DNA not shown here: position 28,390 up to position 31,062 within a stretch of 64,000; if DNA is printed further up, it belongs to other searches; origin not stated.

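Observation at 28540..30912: Specific catalytic-motif lesions in the PolB homolog: exonuclease dead, polymerase motif C degenerate, DNA-binding motifs retained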

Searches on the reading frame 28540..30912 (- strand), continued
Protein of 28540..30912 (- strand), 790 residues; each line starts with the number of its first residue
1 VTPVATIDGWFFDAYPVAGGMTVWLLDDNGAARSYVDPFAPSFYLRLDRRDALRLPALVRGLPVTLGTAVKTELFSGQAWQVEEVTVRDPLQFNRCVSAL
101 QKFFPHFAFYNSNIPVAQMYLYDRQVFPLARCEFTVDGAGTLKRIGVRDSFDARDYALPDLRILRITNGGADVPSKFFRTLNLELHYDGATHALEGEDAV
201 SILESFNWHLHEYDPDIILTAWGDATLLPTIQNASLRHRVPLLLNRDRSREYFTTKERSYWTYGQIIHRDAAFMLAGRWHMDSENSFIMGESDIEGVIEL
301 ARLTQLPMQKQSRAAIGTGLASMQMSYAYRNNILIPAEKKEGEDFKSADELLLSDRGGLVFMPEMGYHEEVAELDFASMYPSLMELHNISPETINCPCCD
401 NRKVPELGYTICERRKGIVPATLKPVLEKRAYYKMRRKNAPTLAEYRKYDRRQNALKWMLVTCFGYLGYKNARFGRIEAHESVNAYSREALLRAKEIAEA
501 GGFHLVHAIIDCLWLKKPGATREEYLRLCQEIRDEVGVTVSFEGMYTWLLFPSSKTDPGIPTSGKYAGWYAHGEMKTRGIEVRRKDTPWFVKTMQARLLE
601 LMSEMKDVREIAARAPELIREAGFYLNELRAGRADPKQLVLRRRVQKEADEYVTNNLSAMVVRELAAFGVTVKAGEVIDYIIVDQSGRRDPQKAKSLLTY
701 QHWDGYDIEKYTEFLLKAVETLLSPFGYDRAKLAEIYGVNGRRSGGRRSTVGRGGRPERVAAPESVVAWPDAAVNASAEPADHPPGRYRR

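Call 6: find_homologous_proteins(query=window:28540-30912:-, max_evalue=1e-10)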
Query window:28540-30912:- (790 aa): 5134 proteins with E <= 1e-10 among 8000 candidates; the best 120 are listed.
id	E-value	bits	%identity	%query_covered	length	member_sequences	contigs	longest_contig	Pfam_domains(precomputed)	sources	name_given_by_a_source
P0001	0.0e+0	1639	90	99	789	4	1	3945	PF00136.27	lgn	-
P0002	0.0e+0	1576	85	100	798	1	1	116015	PF00136.27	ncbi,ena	-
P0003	0.0e+0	1553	84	100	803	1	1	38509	PF00136.27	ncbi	-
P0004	0.0e+0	1545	85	97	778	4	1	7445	PF00136.27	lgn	-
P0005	0.0e+0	1538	83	100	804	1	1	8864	PF00136.27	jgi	jgi:DNA polymerase-2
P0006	0.0e+0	1534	87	95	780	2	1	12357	PF00136.27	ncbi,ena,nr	ncbi:MAG TPA: DNA polymerase domain-containing protein [Bacteroidota bacterium]|nr:DNA polymerase do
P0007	0.0e+0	1529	85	96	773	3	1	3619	PF00136.27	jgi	jgi:DNA polymerase-2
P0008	0.0e+0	1529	83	100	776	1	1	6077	PF00136.27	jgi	jgi:DNA polymerase-2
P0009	0.0e+0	1509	85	95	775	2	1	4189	PF00136.27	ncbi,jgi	-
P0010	0.0e+0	1504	85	95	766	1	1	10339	PF00136.27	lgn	-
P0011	0.0e+0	1323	76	93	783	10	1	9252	PF00136.27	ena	-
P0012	0.0e+0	1315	75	93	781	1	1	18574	PF00136.27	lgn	-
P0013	0.0e+0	1305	75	93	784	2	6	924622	PF00136.27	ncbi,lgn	-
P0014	0.0e+0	1298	75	93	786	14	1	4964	PF00136.27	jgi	jgi:DNA polymerase-2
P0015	0.0e+0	1294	73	94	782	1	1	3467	PF00136.27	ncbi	-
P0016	0.0e+0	1275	71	95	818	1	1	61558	PF00136.27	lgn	-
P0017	0.0e+0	1266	69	99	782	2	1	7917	PF00136.27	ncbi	-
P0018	0.0e+0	1262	73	93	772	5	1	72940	PF00136.27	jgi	-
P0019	0.0e+0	1260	71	95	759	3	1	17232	PF00136.27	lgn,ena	-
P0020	0.0e+0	1249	72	93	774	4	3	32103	PF00136.27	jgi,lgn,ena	-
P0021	0.0e+0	1245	71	93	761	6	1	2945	PF00136.27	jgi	jgi:DNA polymerase-2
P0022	0.0e+0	1239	70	94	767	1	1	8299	PF00136.27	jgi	jgi:DNA polymerase II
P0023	0.0e+0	1236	71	93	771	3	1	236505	PF00136.27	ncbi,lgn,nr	ncbi:MAG: hypothetical protein HZB59_02075 [Ignavibacteriales bacterium]|nr:hypothetical protein [Ig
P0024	0.0e+0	1236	71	94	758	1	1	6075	PF00136.27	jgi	jgi:DNA polymerase II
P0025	0.0e+0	1235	70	93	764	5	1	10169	PF00136.27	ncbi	-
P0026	0.0e+0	1235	70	93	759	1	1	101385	PF00136.27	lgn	-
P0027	0.0e+0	1232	68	96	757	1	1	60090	PF00136.27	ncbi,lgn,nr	ncbi:MAG: hypothetical protein HYR76_04670 [Ignavibacteria bacterium]|nr:hypothetical protein [Ignav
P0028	0.0e+0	1231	69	95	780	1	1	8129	PF00136.27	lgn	-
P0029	0.0e+0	1231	70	93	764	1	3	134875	PF00136.27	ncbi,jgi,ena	-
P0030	0.0e+0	1229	71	93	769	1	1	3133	PF00136.27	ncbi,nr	ncbi:MAG: hypothetical protein HY800_09330 [Ignavibacteriales bacterium]|nr:hypothetical protein [Ig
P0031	0.0e+0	1227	70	93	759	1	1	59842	PF00136.27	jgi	jgi:DNA polymerase II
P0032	0.0e+0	1219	70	94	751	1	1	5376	PF00136.27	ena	-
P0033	0.0e+0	1218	70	93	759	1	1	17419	PF00136.27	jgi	jgi:DNA polymerase elongation subunit (family B)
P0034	0.0e+0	1217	70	93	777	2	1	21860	PF00136.27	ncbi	-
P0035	0.0e+0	1214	70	95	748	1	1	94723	PF00136.27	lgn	-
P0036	0.0e+0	1210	69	95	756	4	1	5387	PF00136.27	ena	-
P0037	0.0e+0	1208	69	93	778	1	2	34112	PF00136.27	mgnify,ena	mgnify:CR=1 FL=1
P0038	0.0e+0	1204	69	94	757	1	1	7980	PF00136.27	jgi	jgi:DNA polymerase-2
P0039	0.0e+0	1203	67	96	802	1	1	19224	PF00136.27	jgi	-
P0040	0.0e+0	1196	68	95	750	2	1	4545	PF00136.27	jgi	jgi:DNA polymerase-2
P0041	0.0e+0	1184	66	93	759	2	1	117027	PF00136.27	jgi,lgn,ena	-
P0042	0.0e+0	1174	67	95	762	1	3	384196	PF00136.27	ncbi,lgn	-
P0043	0.0e+0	1174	68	93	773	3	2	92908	PF00136.27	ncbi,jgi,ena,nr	ncbi:MAG TPA: DNA polymerase domain-containing protein [Bacteroidota bacterium]|nr:DNA polymerase do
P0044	0.0e+0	1167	67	95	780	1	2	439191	PF00136.27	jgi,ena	jgi:DNA polymerase-2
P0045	0.0e+0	1157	66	93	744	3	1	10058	PF00136.27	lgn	-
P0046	0.0e+0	1144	68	92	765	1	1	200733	PF00136.27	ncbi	ncbi:MAG: DNA polymerase domain-containing protein [Bacteroidota bacterium]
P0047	0.0e+0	1138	65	93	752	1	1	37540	PF00136.27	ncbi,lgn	-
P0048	0.0e+0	1135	66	93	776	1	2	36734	PF00136.27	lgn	-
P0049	0.0e+0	1092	63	93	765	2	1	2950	PF00136.27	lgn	-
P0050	0.0e+0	1066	90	64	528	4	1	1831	PF00136.27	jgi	jgi:DNA polymerase-2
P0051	0.0e+0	1048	61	93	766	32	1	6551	PF00136.27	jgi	jgi:DNA polymerase-2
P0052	6.4e-296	1002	57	93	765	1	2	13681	PF00136.27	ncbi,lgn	-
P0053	6.3e-293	992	55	97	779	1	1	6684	PF00136.27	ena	-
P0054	4.6e-292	989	56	96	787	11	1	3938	PF00136.27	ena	-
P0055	1.1e-288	978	56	93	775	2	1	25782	PF00136.27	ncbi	-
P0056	2.8e-285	967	56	93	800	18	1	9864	PF00136.27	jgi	jgi:DNA polymerase-2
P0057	1.3e-282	958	53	97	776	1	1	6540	PF00136.27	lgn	-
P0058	1.8e-281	954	55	94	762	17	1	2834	PF00136.27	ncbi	-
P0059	4.0e-281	953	55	95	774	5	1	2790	PF00136.27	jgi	-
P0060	4.2e-281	953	55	95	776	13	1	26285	PF00136.27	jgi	-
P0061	5.6e-281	952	55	93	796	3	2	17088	PF00136.27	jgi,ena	jgi:DNA polymerase-2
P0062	1.3e-280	951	55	93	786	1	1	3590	PF00136.27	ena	-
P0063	1.6e-280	951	56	93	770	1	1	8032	PF00136.27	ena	-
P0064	8.4e-280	948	56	94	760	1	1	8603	PF00136.27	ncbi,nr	ncbi:MAG: hypothetical protein HYY49_08660 [Ignavibacteriales bacterium]|nr:hypothetical protein [Ig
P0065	1.7e-279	947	55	94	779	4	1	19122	PF00136.27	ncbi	-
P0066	1.7e-279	947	53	95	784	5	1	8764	PF00136.27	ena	-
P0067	1.7e-278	944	54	95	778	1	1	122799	PF00136.27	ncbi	ncbi:MAG: DNA polymerase domain-containing protein [bacterium]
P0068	1.8e-278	944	54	97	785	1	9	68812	PF00136.27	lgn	-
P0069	2.0e-278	944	55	93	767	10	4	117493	PF00136.27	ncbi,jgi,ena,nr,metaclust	ncbi:MAG: hypothetical protein A3H45_07640 [Ignavibacteria bacterium RIFCSPLOWO2_02_FULL_55_14]|nr:M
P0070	6.7e-278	942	56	93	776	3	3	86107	PF00136.27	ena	-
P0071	7.3e-278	942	55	93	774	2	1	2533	PF00136.27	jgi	jgi:DNA polymerase elongation subunit (family B)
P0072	7.3e-278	942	55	96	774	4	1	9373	PF00136.27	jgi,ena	-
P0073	9.0e-278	942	54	95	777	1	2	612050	PF00136.27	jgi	jgi:DNA polymerase-2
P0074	1.7e-277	941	56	93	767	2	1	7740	PF00136.27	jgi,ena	-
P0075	3.6e-277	940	55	94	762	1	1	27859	PF00136.27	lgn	-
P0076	4.9e-277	939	53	95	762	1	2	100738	PF00136.27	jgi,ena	-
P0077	8.6e-277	938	55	93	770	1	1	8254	PF00136.27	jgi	jgi:DNA polymerase elongation subunit (family B)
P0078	1.0e-276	938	53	93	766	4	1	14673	PF00136.27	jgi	-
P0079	1.3e-276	938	55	96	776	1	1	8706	PF00136.27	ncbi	-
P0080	1.6e-276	938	54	95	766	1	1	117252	PF00136.27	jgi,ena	-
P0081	2.3e-276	937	53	94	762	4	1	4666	PF00136.27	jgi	-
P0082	3.3e-276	937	53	94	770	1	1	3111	PF00136.27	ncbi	-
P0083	3.5e-276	936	55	93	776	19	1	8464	PF00136.27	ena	-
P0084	5.5e-276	936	54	93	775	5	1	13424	PF00136.27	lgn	-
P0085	6.8e-276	935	54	95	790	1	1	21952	PF00136.27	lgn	-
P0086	8.5e-276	935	55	93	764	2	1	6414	PF00136.27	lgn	-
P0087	1.0e-275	935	54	94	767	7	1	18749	PF00136.27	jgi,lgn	jgi:DNA polymerase-2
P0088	1.2e-275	935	55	94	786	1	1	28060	PF00136.27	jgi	jgi:DNA polymerase-2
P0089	1.9e-275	934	54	96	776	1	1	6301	PF00136.27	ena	-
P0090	2.0e-275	934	53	95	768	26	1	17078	PF00136.27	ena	-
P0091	2.2e-275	934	53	94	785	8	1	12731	PF00136.27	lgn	-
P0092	2.8e-275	933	54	94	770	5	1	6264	PF00136.27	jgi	jgi:DNA polymerase elongation subunit (family B)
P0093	2.8e-275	933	54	94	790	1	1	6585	PF00136.27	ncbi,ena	-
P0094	3.0e-275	933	54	93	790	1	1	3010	PF00136.27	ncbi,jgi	-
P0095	3.1e-275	933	54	94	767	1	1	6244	PF00136.27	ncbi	-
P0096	5.7e-275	932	54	94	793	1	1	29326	PF00136.27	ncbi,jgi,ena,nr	ncbi:MAG TPA: DNA polymerase domain-containing protein [Bacteroidota bacterium]|nr:DNA polymerase do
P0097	6.8e-275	932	53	96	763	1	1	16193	PF00136.27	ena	-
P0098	7.2e-275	932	54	94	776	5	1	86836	PF00136.27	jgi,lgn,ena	jgi:DNA polymerase-2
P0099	1.2e-274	931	55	93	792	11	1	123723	PF00136.27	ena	-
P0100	1.2e-274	931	55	93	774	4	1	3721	PF00136.27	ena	-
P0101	1.2e-274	931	54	93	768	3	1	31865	PF00136.27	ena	-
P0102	1.3e-274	931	54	93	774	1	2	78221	PF00136.27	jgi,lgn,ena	-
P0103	1.3e-274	931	54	94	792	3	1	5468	PF00136.27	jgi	-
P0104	2.0e-274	931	53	95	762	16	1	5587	PF00136.27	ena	-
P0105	2.1e-274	931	55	93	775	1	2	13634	PF00136.27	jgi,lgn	-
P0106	2.9e-274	930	55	93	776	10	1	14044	PF00136.27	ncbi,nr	ncbi:hypothetical protein D4R75_03620 [bacterium]|nr:MAG: hypothetical protein D4R75_03620 [bacteriu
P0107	3.1e-274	930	55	93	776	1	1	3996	PF00136.27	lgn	-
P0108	6.3e-274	929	55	93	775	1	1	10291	PF00136.27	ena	-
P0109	7.0e-274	929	54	94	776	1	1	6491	PF00136.27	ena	-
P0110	9.8e-274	928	54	93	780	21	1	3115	PF00136.27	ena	-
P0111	1.0e-273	928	53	95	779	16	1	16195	PF00136.27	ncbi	ncbi:MAG: DNA polymerase domain-containing protein [Bacteroidota bacterium]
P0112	1.3e-273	928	53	94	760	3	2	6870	PF00136.27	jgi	-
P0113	1.5e-273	928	54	93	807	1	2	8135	PF00136.27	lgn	-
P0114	1.5e-273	928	53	93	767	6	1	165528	PF00136.27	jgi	jgi:DNA polymerase-2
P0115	1.6e-273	928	53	94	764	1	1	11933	PF00136.27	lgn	-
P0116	1.7e-273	928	55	93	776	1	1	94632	PF00136.27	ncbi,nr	ncbi:MAG: hypothetical protein NTU47_04910 [Ignavibacteriales bacterium]|nr:hypothetical protein [Ig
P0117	1.7e-273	928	55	93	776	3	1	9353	PF00136.27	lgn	-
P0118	3.1e-273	927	54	93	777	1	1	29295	PF00136.27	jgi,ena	-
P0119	3.5e-273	927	55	92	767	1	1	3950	PF00136.27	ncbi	-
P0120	4.6e-273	926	53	94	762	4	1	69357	PF00136.27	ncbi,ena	-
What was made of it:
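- More than 5000 homologues at E <= 1e-10 (call 6).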

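Call 14: find_encoding_contigs(protein=P0002, flank=6000, max_places=2)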
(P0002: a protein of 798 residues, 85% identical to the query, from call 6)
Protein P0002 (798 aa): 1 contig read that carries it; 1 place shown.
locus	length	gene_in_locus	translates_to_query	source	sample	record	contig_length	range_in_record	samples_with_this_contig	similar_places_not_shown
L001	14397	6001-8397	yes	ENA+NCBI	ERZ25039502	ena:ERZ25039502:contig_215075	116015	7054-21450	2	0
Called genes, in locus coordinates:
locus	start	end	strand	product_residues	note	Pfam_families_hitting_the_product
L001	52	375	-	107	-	-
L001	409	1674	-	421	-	PF01532:Glyco_hydro_47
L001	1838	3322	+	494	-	PF00324:AA_permease, PF13520:AA_permease_2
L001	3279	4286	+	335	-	PF00155:Aminotran_1_2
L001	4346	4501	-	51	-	-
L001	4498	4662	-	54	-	-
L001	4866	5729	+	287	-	-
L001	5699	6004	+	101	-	PF26485:DUF8156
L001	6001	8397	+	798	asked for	PF00136:DNA_pol_B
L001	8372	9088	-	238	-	PF02586:SRAP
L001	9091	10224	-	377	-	-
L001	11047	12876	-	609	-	PF00343:Phosphorylase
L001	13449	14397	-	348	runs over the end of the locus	PF05222:AlaDh_PNT_N, PF01262:AlaDh_PNT_C, PF02826:2-Hacid_dh_C (faint)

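Call 15: find_encoding_contigs(protein=P0023, flank=6000, max_places=2)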
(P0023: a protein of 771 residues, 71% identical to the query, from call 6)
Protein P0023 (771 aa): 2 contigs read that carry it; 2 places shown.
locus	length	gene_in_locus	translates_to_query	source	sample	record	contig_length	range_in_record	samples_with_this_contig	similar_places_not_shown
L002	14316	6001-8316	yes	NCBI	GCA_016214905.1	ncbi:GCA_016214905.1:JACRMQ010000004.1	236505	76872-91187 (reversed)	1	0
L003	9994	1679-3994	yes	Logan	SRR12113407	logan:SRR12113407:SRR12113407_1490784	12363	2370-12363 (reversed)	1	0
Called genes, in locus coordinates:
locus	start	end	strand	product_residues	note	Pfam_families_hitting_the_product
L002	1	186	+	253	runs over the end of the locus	PF01145:Band_7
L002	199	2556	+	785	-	PF03104:DNA_pol_B_exo1, PF00136:DNA_pol_B (faint)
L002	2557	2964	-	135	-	PF02310:B12-binding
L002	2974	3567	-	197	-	PF02545:Maf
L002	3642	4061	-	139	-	-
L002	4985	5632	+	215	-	-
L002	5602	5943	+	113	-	PF26485:DUF8156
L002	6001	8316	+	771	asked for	PF00136:DNA_pol_B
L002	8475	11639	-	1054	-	PF02012:BNR (faint), PF15902:Sortilin-Vps10, PF13088:BNR_2 (faint), PF15902:Sortilin-Vps10 (weak)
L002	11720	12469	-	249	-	-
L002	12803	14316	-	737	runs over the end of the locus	PF00403:HMA, PF00122:E1-E2_ATPase, PF00702:Hydrolase, PF08282:Hydrolase_3 (faint)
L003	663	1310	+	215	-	-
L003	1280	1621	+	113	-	PF26485:DUF8156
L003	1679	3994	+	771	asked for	PF00136:DNA_pol_B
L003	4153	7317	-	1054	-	PF02012:BNR (faint), PF15902:Sortilin-Vps10, PF13088:BNR_2 (faint), PF15902:Sortilin-Vps10 (weak)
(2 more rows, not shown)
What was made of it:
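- On PolB2 mutasome operon: Homologues carry PF26485 (calls 14, 15).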

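Call 16: find_encoding_contigs(protein=P0073, flank=6000, max_places=2)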
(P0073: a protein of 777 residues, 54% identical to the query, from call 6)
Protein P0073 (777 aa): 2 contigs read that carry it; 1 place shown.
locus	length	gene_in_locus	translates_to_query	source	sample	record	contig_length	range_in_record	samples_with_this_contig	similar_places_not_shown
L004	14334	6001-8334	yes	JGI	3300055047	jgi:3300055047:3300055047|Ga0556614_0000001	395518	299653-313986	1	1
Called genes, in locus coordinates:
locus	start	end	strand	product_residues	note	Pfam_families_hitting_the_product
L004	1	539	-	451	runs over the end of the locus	PF00072:Response_reg, PF00158:Sigma54_activat, PF14532:Sigma54_activ_2, PF00004:AAA (faint), PF07728:AAA_5 (weak), PF25601:AAA_lid_14, PF02954:HTH_8 (weak)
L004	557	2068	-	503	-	PF08448:PAS_4 (weak), PF13188:PAS_8 (faint), PF00989:PAS, PF08448:PAS_4, PF13426:PAS_9, PF08447:PAS_3, PF00512:HisKA, PF02518:HATPase_c, +2 more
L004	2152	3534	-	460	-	PF04055:Radical_SAM, PF06969:HemN_C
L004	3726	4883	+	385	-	PF00365:PFK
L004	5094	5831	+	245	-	-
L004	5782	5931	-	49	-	-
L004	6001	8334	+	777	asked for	PF00136:DNA_pol_B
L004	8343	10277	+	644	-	PF14701:hDGE_amylase (weak), PF16657:Malt_amylase_C (faint)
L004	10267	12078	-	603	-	PF10282:Lactonase (weak), PF22494:choice_anch_I (faint), PF21783:YNCE (weak)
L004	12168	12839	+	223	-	PF04055:Radical_SAM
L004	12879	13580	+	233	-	PF06508:QueC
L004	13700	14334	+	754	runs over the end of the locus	PF02369:Big_1 (faint), PF13620:CarboxypepD_reg, PF13715:CarbopepD_reg_2 (faint), PF17210:SdrD_B (faint), PF13620:CarboxypepD_reg (weak), PF13860:FlgD_ig (faint), PF13620:CarboxypepD_reg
